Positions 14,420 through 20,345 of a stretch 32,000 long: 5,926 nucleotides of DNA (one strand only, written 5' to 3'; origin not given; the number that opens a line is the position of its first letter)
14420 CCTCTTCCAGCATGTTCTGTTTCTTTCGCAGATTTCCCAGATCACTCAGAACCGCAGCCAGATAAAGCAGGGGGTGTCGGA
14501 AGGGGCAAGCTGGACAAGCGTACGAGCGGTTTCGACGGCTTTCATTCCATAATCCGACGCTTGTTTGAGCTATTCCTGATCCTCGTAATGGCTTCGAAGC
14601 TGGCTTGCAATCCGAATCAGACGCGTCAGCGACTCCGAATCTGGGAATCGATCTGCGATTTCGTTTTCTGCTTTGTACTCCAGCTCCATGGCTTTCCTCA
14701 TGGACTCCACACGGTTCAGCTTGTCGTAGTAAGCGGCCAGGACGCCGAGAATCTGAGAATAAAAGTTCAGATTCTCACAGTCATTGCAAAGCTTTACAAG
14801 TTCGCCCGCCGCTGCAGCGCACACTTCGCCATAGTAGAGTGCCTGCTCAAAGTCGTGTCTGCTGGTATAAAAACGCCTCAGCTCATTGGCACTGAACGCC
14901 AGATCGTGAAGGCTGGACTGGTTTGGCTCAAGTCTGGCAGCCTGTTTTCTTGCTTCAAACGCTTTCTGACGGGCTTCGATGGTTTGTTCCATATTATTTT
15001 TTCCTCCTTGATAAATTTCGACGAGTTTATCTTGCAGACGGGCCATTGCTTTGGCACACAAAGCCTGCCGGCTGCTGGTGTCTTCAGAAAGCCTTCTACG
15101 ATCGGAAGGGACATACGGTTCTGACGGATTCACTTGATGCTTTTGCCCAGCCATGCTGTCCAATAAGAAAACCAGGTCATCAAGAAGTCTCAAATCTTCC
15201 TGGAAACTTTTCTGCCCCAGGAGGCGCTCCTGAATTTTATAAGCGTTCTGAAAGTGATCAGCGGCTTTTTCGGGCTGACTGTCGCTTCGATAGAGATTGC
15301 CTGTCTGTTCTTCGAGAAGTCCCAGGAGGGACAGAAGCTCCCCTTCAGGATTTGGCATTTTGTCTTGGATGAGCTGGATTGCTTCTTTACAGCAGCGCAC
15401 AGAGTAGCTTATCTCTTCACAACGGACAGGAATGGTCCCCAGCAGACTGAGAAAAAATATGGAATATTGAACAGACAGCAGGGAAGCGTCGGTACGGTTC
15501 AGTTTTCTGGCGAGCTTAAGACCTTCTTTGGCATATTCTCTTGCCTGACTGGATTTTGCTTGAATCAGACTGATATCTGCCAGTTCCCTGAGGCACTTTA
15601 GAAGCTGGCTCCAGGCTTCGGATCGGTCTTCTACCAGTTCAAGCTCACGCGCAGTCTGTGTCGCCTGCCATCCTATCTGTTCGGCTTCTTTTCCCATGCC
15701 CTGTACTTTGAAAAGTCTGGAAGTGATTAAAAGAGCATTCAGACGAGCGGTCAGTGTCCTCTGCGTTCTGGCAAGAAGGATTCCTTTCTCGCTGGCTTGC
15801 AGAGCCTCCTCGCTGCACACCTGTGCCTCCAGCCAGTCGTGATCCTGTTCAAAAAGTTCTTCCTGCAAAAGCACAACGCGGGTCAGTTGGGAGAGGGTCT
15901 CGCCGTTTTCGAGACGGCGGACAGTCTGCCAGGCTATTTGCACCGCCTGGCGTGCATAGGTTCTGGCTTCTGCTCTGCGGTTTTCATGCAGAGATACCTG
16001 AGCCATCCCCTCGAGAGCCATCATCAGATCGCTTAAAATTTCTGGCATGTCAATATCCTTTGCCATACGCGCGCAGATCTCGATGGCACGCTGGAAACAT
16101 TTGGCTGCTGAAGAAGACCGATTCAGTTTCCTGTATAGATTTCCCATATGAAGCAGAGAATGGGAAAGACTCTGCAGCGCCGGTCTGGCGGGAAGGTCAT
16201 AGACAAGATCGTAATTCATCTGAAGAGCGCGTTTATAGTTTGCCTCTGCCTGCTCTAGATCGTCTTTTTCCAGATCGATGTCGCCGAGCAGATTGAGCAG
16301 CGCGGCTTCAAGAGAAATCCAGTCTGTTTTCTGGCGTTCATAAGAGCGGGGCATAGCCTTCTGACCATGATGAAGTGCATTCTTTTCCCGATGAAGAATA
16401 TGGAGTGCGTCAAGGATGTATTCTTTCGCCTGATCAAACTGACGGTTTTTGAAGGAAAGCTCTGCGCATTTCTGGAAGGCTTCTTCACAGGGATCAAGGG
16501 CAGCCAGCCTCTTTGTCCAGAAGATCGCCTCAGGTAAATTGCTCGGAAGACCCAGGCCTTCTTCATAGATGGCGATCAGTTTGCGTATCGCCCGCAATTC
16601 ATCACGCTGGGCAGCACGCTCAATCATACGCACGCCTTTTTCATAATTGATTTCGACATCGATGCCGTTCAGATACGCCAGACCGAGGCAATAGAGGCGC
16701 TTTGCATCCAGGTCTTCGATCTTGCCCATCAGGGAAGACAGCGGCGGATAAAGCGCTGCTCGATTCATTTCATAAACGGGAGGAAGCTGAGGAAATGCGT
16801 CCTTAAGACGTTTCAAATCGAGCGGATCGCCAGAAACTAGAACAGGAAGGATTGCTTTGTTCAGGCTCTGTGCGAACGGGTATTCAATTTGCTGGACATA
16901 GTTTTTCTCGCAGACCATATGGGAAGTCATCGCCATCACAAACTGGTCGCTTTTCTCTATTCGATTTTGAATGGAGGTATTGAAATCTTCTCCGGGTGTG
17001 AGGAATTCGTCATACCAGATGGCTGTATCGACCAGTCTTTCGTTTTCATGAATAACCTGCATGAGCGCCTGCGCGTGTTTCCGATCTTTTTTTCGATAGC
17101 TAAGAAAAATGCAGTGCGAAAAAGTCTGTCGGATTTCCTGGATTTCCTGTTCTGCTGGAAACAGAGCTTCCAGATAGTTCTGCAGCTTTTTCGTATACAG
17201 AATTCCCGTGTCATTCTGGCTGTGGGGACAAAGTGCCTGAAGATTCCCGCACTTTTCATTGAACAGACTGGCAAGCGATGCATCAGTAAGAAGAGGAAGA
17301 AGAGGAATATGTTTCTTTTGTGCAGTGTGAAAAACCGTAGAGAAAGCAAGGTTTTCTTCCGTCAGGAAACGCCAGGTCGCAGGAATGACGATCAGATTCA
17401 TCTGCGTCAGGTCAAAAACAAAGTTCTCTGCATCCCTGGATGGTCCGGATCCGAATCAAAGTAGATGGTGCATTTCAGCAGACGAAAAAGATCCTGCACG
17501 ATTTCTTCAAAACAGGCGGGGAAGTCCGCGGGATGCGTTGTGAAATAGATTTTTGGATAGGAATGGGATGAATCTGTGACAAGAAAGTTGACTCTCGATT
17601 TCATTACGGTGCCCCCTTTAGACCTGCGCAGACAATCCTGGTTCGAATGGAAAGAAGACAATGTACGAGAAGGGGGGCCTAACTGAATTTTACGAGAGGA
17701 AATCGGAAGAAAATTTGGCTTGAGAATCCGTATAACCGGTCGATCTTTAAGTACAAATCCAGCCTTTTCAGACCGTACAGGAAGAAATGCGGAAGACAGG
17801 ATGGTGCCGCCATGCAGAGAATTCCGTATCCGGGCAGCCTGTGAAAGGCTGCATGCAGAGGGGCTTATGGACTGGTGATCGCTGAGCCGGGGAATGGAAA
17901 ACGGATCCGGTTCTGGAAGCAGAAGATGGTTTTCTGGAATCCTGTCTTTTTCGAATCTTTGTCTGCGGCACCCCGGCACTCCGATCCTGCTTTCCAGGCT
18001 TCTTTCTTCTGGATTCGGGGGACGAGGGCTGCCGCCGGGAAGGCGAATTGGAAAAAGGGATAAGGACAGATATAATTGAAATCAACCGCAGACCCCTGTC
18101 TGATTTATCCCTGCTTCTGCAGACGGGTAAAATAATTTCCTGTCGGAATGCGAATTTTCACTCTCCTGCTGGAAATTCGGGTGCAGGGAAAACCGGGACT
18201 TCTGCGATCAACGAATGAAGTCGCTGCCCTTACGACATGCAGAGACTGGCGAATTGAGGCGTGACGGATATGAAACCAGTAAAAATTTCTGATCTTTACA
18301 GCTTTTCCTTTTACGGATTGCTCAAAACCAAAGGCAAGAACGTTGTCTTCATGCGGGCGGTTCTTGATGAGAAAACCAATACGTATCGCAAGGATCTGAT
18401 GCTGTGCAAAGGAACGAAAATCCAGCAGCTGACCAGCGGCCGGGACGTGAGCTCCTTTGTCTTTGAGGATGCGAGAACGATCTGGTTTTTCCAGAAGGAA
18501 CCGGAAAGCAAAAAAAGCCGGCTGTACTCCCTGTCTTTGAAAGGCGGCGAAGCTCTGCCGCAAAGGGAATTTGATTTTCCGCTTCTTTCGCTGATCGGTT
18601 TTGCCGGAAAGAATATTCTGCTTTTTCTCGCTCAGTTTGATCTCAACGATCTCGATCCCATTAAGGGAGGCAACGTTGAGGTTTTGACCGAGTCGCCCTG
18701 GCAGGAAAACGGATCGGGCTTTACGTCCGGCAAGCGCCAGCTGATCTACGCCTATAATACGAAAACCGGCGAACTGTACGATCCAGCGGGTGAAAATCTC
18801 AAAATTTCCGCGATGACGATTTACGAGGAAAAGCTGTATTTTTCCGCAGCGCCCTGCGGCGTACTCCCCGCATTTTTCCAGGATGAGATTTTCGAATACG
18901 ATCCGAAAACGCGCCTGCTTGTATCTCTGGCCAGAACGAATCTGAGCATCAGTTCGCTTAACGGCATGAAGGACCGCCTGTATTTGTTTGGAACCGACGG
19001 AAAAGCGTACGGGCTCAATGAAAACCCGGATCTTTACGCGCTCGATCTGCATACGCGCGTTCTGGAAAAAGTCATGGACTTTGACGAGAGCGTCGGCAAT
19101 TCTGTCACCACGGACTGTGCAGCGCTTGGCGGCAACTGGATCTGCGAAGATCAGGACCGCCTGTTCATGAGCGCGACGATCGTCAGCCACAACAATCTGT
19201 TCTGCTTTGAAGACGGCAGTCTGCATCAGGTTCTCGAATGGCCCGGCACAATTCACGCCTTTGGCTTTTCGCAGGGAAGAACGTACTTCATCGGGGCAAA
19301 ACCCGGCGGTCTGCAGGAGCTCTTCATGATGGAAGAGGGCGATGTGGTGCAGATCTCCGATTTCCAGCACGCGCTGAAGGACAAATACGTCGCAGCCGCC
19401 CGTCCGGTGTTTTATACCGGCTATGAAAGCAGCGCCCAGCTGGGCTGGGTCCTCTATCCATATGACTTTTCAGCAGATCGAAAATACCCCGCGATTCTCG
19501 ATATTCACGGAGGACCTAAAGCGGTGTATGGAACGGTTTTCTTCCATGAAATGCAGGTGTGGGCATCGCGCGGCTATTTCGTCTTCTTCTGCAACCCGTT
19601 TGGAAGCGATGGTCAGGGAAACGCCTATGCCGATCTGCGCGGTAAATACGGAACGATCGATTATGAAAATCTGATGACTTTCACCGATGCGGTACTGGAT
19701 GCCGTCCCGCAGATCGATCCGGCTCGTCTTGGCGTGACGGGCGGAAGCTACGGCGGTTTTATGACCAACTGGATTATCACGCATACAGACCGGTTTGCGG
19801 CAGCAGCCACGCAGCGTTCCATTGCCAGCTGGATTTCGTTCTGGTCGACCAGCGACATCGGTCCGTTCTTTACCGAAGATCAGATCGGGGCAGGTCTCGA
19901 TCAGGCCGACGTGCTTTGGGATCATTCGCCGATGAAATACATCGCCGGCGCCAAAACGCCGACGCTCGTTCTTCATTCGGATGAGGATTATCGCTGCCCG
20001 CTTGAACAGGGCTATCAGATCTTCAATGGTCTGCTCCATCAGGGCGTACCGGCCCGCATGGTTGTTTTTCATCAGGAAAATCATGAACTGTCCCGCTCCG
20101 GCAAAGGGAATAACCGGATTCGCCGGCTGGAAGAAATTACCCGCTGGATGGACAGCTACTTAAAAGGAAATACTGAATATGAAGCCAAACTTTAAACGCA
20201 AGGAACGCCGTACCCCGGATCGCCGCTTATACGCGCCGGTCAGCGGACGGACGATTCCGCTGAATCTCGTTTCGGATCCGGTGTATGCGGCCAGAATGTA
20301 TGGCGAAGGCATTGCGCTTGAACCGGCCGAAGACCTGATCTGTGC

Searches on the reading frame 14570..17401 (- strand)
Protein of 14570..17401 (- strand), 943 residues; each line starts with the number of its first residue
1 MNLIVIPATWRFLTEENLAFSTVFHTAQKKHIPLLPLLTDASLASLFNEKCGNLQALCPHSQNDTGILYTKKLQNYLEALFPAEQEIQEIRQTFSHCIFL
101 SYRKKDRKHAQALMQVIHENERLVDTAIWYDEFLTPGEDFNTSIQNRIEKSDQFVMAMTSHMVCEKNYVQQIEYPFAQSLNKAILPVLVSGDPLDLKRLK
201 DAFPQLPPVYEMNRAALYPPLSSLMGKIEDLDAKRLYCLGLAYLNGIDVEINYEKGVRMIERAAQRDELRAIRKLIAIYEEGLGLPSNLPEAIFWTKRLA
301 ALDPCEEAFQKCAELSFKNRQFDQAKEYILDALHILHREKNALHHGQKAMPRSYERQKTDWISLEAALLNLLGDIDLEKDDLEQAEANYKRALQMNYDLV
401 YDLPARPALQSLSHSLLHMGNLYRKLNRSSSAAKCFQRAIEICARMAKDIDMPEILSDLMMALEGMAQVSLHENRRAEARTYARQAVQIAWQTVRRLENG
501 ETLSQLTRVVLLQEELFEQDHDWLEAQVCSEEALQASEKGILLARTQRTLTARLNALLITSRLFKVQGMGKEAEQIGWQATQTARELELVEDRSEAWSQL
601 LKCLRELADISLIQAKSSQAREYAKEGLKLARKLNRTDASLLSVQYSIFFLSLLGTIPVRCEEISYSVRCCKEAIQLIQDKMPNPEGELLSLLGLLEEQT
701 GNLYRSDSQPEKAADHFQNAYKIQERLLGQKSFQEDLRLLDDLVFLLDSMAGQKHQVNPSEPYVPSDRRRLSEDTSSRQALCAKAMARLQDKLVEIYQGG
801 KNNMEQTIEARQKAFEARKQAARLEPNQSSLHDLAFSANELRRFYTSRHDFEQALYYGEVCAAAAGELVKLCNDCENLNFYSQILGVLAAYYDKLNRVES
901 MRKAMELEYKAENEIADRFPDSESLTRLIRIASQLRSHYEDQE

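Call 9: search_protein_families(library=pfam, proteins=[window:14570-17401:-], max_evalue=0.01)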
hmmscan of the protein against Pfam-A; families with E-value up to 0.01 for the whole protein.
window:14570-17401:- (943 aa): 9 families
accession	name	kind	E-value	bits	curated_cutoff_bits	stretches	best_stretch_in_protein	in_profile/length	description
PF13676.11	TIR_2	-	2.1e-10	41.5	28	1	98-193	1-98/122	TIR domain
PF13424.12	TPR_12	-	4.4e-08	33.6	30.1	0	334-395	14-74/77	Tetratricopeptide repeat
PF08238.18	Sel1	-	4.5e-07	30.6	30.7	0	239-266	7-34/36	Sel1 repeat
PF07719.23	TPR_2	-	9.9e-07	28.9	27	1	416-443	4-31/34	Tetratricopeptide repeat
PF00515.34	TPR_1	-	3.5e-05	23.9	27.8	1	416-442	4-30/34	Tetratricopeptide repeat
PF13181.12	TPR_8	-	4.2e-05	23.8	25.7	1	414-443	2-31/34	Tetratricopeptide repeat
PF13414.12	TPR_11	-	0.0003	20.9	26.8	0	420-443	1-24/42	TPR repeat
PF13374.12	TPR_10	-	0.00085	19.7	27.5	0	414-445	3-34/42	Tetratricopeptide repeat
PF10516.15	SHNi-TPR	-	0.0042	17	21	0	369-394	4-29/38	SHNi-TPR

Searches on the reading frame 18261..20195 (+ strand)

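Call 9: search_protein_families(library=pfam, proteins=[window:18261-20195:+], max_evalue=0.01)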
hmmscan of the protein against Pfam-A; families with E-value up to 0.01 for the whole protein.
window:18261-20195:+ (644 aa): 4 families
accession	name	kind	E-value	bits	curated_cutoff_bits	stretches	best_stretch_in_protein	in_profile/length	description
PF00326.27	Peptidase_S9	-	1e-47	162.8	22.6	1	427-636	3-212/213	Prolyl oligopeptidase family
PF05448.18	AXE1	-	5.4e-05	22.6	21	1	379-502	55-190/321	Acetyl xylan esterase (AXE1)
PF02129.25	Peptidase_S15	-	0.00026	21.2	23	0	407-526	17-134/262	X-Pro dipeptidyl-peptidase (S15 family)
PF20434.5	BD-FAE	-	0.00054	20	26.8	1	521-588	133-212/215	BD-FAE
